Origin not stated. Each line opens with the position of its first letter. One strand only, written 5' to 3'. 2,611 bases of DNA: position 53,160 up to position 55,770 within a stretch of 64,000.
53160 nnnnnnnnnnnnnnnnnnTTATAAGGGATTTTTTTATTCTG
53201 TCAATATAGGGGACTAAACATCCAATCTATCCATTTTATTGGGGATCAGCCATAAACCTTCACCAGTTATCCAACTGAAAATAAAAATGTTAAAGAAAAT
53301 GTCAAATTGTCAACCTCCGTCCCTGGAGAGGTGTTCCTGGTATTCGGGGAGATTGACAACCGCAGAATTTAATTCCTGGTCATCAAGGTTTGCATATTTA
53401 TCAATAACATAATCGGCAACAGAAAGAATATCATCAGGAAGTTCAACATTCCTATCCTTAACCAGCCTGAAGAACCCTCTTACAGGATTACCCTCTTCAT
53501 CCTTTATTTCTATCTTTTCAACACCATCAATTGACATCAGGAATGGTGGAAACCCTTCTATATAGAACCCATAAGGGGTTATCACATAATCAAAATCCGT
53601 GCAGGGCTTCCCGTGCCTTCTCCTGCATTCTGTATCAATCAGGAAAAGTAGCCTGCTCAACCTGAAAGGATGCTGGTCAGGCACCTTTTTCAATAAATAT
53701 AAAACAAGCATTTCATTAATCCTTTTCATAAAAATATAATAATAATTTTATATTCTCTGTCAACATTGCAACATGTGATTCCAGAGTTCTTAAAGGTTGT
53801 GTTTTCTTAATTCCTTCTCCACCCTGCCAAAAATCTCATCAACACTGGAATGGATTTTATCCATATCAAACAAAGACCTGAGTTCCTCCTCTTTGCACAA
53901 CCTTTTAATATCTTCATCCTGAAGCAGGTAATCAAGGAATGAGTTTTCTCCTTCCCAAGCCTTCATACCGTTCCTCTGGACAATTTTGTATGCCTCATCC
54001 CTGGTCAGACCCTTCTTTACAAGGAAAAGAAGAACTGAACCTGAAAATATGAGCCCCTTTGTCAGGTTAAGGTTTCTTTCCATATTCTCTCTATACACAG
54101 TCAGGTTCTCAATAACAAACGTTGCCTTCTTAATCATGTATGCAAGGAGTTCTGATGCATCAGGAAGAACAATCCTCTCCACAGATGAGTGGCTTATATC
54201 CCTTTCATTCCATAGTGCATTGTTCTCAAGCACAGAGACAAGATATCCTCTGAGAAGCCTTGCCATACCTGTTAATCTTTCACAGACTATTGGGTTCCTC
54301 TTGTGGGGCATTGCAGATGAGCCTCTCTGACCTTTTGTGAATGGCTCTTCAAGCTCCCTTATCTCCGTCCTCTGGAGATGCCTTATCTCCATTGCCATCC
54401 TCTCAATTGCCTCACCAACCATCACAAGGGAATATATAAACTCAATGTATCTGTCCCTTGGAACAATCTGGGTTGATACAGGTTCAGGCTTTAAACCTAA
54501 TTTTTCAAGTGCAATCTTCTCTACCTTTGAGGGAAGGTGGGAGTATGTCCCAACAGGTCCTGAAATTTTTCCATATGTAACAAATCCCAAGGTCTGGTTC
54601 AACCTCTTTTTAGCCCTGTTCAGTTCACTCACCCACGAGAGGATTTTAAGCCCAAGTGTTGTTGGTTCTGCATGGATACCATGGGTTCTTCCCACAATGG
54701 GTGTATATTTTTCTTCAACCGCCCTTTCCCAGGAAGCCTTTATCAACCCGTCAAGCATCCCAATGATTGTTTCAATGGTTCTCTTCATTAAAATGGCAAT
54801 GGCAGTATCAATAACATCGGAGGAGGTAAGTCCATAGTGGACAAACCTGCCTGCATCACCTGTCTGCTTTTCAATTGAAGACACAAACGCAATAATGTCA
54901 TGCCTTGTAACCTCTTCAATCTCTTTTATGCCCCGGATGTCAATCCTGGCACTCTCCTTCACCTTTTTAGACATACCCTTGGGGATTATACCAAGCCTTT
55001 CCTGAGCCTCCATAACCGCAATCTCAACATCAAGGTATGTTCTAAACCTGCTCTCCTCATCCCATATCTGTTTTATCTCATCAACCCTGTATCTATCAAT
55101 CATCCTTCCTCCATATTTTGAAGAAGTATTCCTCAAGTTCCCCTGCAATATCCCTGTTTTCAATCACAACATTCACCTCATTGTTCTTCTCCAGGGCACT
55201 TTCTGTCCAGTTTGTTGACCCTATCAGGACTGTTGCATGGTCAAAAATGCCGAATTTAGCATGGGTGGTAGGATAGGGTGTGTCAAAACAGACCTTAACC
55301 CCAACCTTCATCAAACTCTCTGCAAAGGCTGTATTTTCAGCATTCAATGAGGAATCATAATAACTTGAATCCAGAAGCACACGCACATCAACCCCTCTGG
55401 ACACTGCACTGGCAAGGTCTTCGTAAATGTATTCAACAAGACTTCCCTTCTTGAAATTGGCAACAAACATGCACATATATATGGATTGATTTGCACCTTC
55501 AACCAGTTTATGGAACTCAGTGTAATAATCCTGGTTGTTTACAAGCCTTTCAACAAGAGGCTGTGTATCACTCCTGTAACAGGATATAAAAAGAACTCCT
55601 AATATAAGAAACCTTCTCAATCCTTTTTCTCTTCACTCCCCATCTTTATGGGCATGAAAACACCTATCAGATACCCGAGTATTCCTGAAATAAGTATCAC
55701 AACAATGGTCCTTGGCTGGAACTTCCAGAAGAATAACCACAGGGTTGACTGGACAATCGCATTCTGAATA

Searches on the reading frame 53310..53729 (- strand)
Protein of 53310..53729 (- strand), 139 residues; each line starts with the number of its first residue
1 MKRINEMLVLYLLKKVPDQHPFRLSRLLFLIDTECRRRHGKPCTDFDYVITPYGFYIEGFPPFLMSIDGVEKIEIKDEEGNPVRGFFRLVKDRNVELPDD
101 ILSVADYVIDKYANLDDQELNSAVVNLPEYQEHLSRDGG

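Call 30: search_protein_families(library=pfam, proteins=[window:53310-53729:-], max_evalue=0.00001)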
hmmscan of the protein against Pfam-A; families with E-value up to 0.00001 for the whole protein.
window:53310-53729:- (139 aa): 1 family
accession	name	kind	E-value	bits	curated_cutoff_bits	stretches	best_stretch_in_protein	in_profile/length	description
PF13274.11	SocA_Panacea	-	1.5e-06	29.5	25.7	1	24-124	1-106/113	Antitoxin SocA-like, Panacea domain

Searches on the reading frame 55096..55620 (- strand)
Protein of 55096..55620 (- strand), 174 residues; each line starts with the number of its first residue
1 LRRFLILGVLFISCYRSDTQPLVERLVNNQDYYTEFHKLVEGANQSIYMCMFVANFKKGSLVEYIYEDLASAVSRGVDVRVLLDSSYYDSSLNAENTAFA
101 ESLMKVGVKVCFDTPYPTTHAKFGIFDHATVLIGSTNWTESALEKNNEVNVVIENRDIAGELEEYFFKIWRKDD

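Call 30: search_protein_families(library=pfam, proteins=[window:55096-55620:-], max_evalue=0.00001)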
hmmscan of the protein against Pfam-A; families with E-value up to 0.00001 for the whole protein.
window:55096-55620:- (174 aa): 1 family
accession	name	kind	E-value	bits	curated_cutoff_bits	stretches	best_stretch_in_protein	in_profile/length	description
PF13091.12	PLDc_2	-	7.8e-28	97.4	27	1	40-170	5-132/132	PLD-like domain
